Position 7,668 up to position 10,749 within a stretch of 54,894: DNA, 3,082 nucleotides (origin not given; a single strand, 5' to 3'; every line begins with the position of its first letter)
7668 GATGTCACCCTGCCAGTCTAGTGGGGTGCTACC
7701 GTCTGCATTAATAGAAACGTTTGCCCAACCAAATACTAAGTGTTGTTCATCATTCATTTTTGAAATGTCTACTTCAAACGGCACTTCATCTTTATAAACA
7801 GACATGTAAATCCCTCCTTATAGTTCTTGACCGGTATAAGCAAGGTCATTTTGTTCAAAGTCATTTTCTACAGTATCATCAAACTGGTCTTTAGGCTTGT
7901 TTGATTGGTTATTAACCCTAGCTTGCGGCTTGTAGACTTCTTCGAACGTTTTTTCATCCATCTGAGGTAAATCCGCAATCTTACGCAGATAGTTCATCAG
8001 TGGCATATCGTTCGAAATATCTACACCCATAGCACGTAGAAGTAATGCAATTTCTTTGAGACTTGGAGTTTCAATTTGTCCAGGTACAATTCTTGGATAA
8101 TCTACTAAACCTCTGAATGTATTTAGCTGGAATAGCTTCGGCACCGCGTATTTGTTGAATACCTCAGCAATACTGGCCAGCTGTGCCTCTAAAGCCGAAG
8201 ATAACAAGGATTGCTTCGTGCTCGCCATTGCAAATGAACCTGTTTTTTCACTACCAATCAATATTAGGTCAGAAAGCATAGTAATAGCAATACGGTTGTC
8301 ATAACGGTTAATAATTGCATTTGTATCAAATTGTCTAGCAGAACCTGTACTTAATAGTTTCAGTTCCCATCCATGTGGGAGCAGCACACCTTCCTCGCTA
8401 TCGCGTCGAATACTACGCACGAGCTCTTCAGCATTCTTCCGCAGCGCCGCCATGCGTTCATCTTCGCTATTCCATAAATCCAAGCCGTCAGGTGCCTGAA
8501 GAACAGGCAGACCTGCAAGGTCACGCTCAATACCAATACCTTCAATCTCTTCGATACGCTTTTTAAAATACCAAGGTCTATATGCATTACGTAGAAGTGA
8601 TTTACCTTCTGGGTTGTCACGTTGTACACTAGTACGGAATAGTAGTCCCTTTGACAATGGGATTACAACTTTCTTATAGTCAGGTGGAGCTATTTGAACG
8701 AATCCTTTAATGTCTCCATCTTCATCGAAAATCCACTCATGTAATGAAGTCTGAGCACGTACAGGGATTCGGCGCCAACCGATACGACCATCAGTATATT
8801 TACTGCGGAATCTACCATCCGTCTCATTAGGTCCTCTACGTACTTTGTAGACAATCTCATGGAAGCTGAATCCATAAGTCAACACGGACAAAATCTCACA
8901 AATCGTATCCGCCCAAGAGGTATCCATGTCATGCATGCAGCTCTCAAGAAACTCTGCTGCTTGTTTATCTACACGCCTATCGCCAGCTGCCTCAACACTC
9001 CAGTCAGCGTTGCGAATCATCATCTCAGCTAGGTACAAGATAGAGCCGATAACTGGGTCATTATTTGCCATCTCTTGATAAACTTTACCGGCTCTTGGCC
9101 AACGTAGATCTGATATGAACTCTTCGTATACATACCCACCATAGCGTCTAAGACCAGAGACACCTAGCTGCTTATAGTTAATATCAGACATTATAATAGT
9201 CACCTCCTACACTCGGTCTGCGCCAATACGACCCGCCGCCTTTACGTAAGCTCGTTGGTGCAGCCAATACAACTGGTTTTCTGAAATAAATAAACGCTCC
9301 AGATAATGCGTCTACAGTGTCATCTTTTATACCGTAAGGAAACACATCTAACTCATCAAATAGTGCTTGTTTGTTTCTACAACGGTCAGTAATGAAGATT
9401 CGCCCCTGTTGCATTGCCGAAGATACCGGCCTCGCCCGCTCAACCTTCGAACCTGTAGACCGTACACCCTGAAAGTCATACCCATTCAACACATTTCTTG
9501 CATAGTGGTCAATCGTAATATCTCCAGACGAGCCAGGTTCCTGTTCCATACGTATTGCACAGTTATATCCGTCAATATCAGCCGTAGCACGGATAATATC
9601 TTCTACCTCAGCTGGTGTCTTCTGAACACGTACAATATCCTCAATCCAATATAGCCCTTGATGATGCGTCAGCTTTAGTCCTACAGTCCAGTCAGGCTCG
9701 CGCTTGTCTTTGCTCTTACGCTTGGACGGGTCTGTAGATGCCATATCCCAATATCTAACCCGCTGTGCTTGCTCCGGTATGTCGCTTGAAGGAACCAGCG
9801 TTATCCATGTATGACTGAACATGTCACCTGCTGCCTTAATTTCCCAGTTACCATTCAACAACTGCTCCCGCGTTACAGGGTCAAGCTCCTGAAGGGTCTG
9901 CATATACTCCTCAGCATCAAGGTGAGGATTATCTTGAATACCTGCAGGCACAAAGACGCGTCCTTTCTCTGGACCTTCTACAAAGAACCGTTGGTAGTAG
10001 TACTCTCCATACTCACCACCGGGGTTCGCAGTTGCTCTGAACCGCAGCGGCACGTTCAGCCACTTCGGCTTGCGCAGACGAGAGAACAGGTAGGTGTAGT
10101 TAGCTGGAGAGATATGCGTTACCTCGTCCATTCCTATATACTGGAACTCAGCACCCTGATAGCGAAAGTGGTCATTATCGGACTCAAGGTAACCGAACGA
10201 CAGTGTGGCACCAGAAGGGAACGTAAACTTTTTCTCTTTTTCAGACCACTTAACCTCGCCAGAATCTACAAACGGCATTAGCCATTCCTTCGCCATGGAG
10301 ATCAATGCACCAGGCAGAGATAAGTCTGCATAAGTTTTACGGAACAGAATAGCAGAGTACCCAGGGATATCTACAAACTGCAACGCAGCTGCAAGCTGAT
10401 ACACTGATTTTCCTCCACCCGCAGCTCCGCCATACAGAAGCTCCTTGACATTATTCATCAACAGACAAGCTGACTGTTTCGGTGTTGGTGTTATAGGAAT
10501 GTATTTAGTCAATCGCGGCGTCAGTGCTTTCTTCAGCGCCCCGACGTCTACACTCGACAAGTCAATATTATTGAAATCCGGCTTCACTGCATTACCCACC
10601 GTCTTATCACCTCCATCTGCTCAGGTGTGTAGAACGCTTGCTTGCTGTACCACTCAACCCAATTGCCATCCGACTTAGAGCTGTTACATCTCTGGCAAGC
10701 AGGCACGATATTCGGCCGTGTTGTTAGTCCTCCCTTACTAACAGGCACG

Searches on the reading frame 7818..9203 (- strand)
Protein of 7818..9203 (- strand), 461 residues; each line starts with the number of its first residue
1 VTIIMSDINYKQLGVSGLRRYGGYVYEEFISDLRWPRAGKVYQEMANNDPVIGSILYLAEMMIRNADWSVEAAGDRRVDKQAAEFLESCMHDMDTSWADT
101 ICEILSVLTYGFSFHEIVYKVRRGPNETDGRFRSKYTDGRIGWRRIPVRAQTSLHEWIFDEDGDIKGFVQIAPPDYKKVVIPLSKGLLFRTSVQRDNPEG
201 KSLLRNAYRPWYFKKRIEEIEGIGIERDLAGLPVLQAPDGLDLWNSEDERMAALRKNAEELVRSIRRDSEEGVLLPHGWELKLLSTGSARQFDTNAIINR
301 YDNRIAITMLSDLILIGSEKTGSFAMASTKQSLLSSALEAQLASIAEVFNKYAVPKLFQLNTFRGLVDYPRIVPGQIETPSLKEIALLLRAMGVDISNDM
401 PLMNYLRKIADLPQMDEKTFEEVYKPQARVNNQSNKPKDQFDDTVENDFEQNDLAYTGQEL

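Call 23: search_protein_families(library=phrogs, proteins=[window:7818-9203:-], max_evalue=0.00001)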
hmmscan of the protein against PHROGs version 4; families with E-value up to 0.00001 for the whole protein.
window:7818-9203:- (461 aa): 2 families
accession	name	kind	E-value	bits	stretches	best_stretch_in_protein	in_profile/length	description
phrog_113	-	head and packaging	1.4e-79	269.6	1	21-437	44-435/1272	portal protein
phrog_30239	-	unknown function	5.2e-06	26.8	0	194-240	232-278/349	-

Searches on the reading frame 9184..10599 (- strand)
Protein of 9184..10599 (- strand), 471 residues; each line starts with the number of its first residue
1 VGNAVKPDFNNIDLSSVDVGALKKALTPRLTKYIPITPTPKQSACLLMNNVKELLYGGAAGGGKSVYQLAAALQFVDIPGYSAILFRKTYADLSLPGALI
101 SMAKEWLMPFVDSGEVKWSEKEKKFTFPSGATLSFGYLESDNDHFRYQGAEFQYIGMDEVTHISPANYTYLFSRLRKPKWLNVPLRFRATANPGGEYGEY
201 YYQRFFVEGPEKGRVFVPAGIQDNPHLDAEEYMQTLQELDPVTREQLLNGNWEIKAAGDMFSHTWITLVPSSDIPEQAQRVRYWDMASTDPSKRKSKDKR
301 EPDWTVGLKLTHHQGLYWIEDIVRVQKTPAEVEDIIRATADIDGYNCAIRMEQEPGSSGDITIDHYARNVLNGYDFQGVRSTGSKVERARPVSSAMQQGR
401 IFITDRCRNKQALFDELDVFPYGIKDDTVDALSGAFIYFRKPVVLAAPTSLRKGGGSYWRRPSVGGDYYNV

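Call 23: search_protein_families(library=phrogs, proteins=[window:9184-10599:-], max_evalue=0.00001)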
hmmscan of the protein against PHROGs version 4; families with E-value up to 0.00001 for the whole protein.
window:9184-10599:- (471 aa): 6 families
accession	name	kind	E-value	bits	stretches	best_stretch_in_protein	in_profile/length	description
phrog_979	-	head and packaging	3.8e-110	370.5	1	21-444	137-604/642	terminase large subunit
phrog_9526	-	head and packaging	1.1e-25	91.7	1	41-180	13-154/280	terminase large subunit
phrog_2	-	head and packaging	2e-19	70.8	1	31-443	260-596/807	terminase large subunit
phrog_9453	-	head and packaging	3.4e-18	67.1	1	251-442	2-213/233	terminase large subunit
phrog_38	-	head and packaging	1.7e-17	64.4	1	256-450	523-714/760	terminase large subunit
phrog_12171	-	head and packaging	5.6e-11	43.5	1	344-440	2-96/110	terminase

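Call 25: find_related_loci(query=window:9184-10599:-, collection=viral_contigs, flank=10000)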
Query window:9184-10599:- (471 aa) in viral_contigs; peptide patterns used: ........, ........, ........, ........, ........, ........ (x = any residue, [..] = any of these).
22 stretches matched a pattern; 17 encode a relative of the query (tblastn E <= 1e-3); 17 distinct loci.
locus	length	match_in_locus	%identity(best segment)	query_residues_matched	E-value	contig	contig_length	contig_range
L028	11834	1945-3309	82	12-466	0e+0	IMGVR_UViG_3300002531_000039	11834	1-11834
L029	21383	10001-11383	77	1-461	0e+0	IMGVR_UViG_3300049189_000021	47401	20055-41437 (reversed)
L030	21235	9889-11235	77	12-460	0e+0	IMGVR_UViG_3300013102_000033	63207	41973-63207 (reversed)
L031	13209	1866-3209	74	14-461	0e+0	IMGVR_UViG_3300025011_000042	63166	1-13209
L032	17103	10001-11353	73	11-461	0e+0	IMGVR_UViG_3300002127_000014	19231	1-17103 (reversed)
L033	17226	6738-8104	78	10-461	0e+0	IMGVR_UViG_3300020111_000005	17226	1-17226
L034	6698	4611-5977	78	10-461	0e+0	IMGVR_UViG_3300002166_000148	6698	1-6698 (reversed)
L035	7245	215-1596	78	5-461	0e+0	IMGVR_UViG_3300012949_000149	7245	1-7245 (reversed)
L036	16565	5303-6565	71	45-463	0e+0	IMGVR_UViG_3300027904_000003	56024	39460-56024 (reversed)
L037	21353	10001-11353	73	11-461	0e+0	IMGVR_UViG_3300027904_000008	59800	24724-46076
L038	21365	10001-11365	66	14-461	0e+0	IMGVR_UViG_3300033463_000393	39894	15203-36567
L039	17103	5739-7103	65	14-461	0e+0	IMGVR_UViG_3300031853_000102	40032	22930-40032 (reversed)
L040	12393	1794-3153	76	10-461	0e+0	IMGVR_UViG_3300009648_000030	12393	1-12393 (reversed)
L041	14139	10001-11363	73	10-461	0e+0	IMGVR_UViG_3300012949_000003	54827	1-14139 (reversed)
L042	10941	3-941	70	151-461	5e-151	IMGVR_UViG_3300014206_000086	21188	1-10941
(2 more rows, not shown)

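Call 39: search_dna_similar(query=window:9184-10599:-, collection=phages, mode=protein, max_rows=12)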
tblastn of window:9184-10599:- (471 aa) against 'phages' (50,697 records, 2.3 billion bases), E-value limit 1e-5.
Records with a match: 1878; places in all: 1905; records where one place covers at least 80% of the query: 930.
Best place of each record, by identity: <60% 1878.
By first word of the organism name: Escherichia 397; Pseudomonas 341; Vibrio 163; Salmonella 147; Rheinheimera 115; Acinetobacter 107; Arthrobacter 72; Klebsiella 47; Erwinia 37; Xanthomonas 36; and 71 more.
By host as written in the record: - 238; Escherichia coli 122; Rheinheimera sp. BAL341 115; Pseudomonas aeruginosa 111; Escherichia coli K-12 MG1655 57; Pseudomonas aeruginosa PAO1 55; Arthrobacter sp. ATCC 21022 54; Acinetobacter baumannii 41; and 469 more.
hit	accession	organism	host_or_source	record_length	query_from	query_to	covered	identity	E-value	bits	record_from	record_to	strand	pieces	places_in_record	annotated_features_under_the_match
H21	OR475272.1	Gordonia Phage Schomber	Gordonia rubripertincta NRRL B-16540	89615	22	434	88%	42.6%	6e-98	328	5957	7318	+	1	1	15: terminase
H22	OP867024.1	Gordonia phage Hanem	Gordonia rubripertincta NRRL B-16540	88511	22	434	88%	42.6%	9e-98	328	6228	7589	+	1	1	16: terminase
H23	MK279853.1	Gordonia phage Gray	Gordonia rubripertincta NRRL B-16540 SEA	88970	22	434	88%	42.6%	9e-98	328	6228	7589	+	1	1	16: terminase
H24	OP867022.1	Gordonia phage Kabocha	Gordonia rubripertincta NRRL B-16540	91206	22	434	88%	42.6%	9e-98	328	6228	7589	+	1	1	16: terminase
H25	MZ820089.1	Gordonia phage ChisanaKitsune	Gordonia rubripertincta NRRL B-16540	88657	22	434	88%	42.4%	1e-97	327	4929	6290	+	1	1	12: terminase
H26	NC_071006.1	Gordonia phage ChisanaKitsune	Gordonia rubripertincta NRRL B-16540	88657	22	434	88%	42.4%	1e-97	327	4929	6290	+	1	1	12: terminase large subunit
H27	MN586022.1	Gordonia phage Chidiebere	Gordonia rubripertincta NRRL B-16540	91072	22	434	88%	42.2%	3e-97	326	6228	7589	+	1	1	16: terminase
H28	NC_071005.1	Gordonia phage Chidiebere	Gordonia rubripertincta NRRL B-16540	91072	22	434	88%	42.2%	3e-97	326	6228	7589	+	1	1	16: terminase large subunit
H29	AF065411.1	Methanobacterium phage psiM2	Methanobacterium thermoautotrophicum ...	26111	30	436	86%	42.6%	2e-92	312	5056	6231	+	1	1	large terminase subunit | transmembrane region | ATP/GTP-binding site motif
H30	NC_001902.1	Methanobacterium phage psiM2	Methanobacterium thermoautotrophicum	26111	30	436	86%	42.6%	2e-92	312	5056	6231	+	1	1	terminase large subunit | transmembrane region | ATP/GTP-binding site motif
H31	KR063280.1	Gordonia phage GMA6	Gordonia malaquae CON67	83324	14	439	90%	40.6%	7e-60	317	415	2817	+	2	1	putative large terminase subunit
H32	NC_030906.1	Gordonia phage GMA6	Gordonia malaquae CON67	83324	14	439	90%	40.6%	7e-60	317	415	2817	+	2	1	terminase large subunit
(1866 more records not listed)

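Call 46: find_related_loci(query=window:9184-10599:-, collection=genome_contigs, flank=10000)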
Query window:9184-10599:- (471 aa) in genome_contigs; peptide patterns used: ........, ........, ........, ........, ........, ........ (x = any residue, [..] = any of these).
66 stretches matched a pattern; 3 encode a relative of the query (tblastn E <= 1e-3); 3 distinct loci.
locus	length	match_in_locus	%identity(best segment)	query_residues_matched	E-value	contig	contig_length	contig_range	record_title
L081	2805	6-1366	76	12-461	0e+0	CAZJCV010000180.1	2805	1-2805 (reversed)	MAG TPA_asm: uncultured Lachnospiraceae bacterium isolate SRP192927_co8_192 genome assembly, contig: NODE_41318_length_2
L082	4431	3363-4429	80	10-361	7e-173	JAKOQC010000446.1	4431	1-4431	MAG: bacterium isolate all_maxbin.105 k201_1473646, whole genome shotgun sequence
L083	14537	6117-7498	76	5-461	0e+0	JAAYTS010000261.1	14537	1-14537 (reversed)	MAG: Clostridium sp. isolate AS24abBPME_67 23680_AS24, whole genome shotgun sequence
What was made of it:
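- Relatives are binned with Clostridium and Lachnospiraceae metagenome-assembled genomes (MAGs) (call 46).
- Tried and rejected: The terminase was found only in three short MAG contigs, from Lachnospiraceae, Clostridium sp. and an unnamed bin (call 46).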
